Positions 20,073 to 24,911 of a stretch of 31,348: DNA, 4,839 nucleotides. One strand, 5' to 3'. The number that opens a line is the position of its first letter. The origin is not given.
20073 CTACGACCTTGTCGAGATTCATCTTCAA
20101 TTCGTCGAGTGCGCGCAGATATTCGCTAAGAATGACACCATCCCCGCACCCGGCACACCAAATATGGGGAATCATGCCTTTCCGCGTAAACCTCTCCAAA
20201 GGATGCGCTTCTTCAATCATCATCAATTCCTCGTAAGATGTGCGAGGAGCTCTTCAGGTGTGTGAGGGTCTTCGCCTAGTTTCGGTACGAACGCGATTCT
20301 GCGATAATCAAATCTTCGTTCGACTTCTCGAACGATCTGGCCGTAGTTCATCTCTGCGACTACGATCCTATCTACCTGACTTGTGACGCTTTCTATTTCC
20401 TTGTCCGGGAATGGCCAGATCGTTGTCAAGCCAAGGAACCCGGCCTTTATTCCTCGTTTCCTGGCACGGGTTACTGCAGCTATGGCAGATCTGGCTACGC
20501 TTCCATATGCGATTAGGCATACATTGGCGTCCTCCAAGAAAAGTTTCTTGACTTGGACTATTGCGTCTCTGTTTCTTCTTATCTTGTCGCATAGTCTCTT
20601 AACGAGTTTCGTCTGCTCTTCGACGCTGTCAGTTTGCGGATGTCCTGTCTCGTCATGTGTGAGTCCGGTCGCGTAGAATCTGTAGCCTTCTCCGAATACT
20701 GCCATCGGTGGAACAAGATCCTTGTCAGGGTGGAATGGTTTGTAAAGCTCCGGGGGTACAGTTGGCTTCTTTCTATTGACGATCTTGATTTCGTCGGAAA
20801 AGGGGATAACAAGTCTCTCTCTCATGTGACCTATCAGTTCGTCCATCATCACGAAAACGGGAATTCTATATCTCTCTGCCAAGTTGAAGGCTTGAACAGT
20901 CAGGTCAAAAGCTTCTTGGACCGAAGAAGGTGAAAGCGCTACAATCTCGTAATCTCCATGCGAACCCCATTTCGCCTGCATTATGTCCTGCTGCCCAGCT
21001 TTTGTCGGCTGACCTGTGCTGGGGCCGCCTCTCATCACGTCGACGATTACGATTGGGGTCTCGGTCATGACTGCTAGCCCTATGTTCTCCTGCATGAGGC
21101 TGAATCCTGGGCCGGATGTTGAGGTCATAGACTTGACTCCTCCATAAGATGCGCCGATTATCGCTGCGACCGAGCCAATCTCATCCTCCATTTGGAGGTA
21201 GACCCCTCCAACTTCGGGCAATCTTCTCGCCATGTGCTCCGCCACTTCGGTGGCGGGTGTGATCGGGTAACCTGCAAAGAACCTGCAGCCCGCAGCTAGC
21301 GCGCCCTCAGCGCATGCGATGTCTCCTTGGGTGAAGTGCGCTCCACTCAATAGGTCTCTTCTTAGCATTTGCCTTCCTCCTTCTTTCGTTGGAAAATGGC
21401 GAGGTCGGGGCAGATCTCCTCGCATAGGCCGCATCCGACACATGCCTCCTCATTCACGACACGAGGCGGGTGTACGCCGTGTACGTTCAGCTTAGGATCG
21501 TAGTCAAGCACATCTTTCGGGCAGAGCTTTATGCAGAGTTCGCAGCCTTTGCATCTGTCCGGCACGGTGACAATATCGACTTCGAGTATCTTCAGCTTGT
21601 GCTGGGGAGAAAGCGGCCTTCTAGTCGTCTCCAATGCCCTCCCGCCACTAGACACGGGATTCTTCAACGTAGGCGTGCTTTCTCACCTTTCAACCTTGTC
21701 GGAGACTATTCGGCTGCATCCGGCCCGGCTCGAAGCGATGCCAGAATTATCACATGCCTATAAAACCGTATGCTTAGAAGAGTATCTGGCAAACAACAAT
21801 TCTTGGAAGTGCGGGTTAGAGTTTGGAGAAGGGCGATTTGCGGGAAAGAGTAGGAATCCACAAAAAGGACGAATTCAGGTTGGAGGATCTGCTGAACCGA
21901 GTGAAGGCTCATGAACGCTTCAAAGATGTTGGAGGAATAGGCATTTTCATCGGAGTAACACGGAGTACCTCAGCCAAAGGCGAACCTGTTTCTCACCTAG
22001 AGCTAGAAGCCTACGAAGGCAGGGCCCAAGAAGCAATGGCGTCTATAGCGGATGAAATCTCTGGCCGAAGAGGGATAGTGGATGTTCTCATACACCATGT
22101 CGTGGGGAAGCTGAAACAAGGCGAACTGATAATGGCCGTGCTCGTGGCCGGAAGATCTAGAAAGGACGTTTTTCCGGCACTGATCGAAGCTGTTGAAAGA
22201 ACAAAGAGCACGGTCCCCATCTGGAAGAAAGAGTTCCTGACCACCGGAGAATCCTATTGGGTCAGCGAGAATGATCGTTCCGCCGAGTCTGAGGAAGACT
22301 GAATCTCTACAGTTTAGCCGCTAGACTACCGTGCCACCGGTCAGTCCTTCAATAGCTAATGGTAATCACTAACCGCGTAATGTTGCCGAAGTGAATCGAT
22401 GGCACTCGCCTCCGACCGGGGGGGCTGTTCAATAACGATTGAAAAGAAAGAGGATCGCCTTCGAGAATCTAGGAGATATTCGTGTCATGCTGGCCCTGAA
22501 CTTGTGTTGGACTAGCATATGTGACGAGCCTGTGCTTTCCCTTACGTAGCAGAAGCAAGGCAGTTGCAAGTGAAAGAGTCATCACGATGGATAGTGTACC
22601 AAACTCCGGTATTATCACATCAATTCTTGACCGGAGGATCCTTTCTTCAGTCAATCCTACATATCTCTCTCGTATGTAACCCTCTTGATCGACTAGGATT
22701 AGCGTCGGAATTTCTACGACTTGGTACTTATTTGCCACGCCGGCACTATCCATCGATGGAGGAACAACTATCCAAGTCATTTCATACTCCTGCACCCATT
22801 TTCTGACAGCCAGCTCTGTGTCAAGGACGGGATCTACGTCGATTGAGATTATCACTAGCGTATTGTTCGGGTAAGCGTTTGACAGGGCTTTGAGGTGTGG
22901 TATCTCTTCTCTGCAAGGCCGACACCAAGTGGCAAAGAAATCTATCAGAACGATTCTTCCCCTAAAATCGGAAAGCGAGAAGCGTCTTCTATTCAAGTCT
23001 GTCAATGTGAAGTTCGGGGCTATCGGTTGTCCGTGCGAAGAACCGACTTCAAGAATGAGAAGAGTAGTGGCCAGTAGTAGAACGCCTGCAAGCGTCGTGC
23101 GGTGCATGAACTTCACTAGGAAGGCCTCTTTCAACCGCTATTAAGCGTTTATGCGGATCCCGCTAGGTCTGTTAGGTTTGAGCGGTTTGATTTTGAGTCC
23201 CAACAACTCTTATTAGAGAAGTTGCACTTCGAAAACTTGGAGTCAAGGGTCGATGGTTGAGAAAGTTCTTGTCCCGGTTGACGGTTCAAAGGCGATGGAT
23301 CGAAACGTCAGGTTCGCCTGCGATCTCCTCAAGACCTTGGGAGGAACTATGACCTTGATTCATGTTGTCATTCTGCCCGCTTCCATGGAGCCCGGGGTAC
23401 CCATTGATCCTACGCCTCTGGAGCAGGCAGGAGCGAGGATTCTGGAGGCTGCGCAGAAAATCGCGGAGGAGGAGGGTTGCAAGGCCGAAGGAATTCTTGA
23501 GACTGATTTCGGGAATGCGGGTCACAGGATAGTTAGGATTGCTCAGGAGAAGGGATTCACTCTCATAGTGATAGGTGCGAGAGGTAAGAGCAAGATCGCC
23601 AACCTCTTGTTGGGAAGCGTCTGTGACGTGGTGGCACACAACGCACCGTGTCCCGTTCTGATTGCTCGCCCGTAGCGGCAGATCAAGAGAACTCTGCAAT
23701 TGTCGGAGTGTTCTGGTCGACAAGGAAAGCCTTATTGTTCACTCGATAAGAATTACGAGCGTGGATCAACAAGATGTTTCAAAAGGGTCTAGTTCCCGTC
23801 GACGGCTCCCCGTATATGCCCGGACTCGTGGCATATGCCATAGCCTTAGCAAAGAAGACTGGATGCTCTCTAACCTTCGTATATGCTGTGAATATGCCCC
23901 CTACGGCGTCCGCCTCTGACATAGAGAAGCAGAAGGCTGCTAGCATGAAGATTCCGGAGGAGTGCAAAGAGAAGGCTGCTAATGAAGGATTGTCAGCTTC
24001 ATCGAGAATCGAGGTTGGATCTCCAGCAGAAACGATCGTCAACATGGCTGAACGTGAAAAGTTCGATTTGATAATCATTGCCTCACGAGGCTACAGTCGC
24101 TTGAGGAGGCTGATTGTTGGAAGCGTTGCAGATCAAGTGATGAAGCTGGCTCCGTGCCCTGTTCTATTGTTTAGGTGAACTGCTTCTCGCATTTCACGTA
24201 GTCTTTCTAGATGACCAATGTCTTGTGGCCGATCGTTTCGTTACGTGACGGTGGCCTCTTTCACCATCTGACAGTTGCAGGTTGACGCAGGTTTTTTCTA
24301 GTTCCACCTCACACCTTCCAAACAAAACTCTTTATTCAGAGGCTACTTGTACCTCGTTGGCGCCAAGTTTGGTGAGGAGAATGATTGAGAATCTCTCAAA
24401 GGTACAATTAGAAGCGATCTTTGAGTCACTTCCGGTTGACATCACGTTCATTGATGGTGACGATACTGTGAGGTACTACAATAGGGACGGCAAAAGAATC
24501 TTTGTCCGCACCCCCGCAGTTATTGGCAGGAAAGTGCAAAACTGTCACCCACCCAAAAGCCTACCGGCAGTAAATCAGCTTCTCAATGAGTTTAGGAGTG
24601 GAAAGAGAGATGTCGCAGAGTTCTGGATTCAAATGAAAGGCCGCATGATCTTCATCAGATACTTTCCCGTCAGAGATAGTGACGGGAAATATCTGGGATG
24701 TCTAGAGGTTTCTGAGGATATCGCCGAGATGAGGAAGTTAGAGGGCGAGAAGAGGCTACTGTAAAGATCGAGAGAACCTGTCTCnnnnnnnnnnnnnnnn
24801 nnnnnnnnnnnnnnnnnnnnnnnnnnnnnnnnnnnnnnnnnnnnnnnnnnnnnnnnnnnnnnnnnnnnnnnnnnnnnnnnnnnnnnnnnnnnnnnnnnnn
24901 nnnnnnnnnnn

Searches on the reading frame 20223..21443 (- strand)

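Call 21: search_protein_families(library=pfam, proteins=[window:20223-21443:-], max_evalue=0.00001)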
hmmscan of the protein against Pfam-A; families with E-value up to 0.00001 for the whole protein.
window:20223-21443:- (406 aa): 3 families
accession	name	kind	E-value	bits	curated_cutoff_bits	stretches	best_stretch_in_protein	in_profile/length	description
PF01855.24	POR_N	-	1.8e-75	254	27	1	46-282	1-230/231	Pyruvate flavodoxin/ferredoxin oxidoreductase, thiamine diP-bdg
PF17147.9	PFOR_II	-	7.5e-21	74.8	27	1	306-398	1-101/102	Pyruvate:ferredoxin oxidoreductase core domain II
PF02780.25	Transketolase_C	-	3.4e-07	30.6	25.9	1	305-367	9-71/124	Transketolase, C-terminal domain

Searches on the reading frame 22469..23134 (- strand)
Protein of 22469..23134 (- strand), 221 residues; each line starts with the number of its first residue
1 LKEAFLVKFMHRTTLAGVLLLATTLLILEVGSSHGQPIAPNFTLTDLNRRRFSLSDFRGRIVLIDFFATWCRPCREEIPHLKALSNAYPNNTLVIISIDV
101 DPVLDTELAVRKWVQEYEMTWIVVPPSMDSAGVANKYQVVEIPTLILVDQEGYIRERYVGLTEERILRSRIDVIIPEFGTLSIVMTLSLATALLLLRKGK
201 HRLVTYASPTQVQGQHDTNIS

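Call 21: search_protein_families(library=pfam, proteins=[window:22469-23134:-], max_evalue=0.00001)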
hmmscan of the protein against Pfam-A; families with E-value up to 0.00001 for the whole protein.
window:22469-23134:- (221 aa): 5 families
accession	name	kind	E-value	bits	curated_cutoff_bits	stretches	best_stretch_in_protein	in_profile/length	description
PF00578.27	AhpC-TSA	-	2e-19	70.2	26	1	39-156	5-123/124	AhpC/TSA family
PF08534.16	Redoxin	-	8.1e-15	55.3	26.6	1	35-162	3-136/148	Redoxin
PF13905.12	Thioredoxin_8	-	4.4e-13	49.8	27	1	59-154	1-94/94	Thioredoxin-like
PF00085.26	Thioredoxin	-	1.2e-12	48.2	23.5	1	60-105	19-63/103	Thioredoxin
PF02630.20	SCO1-SenC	-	2.1e-07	31.4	22.8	1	41-123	3-88/134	SCO1/SenC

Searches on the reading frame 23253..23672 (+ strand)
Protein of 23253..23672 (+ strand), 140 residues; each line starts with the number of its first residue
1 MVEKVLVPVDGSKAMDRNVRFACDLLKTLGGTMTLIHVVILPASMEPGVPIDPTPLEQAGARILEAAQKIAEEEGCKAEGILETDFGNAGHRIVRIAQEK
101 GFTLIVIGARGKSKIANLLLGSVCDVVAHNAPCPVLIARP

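Call 78: search_protein_families(library=pfam, proteins=[window:23253-23672:+], max_evalue=0.00001)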
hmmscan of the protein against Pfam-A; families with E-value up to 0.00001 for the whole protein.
window:23253-23672:+ (140 aa): 1 family
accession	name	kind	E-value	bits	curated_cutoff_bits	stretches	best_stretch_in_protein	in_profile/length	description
PF00582.32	Usp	-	1.8e-29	103.5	24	1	1-139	1-141/141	Universal stress protein family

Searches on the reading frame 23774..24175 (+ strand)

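Call 78: search_protein_families(library=pfam, proteins=[window:23774-24175:+], max_evalue=0.00001)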
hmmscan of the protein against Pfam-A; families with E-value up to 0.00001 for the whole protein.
window:23774-24175:+ (134 aa): 1 family
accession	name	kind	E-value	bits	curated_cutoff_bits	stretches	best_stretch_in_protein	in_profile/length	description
PF00582.32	Usp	-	5.5e-31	108.5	24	1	1-134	1-141/141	Universal stress protein family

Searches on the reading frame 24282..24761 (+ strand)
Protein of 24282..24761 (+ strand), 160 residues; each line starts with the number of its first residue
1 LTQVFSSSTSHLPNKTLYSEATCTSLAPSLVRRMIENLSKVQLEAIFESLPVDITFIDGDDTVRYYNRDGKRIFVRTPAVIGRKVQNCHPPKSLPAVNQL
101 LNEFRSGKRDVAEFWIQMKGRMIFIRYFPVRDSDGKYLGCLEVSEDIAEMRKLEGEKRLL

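Call 78: search_protein_families(library=pfam, proteins=[window:24282-24761:+], max_evalue=0.00001)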
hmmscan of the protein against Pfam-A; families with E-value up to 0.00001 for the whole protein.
window:24282-24761:+ (160 aa): 2 families
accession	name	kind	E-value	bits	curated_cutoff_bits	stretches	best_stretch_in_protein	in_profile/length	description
PF13596.12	PAS_10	-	2.7e-31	108.8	22.1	1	43-147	1-105/106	PAS domain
PF08448.16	PAS_4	-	7.2e-11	42.7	23.1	1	47-151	1-109/110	PAS fold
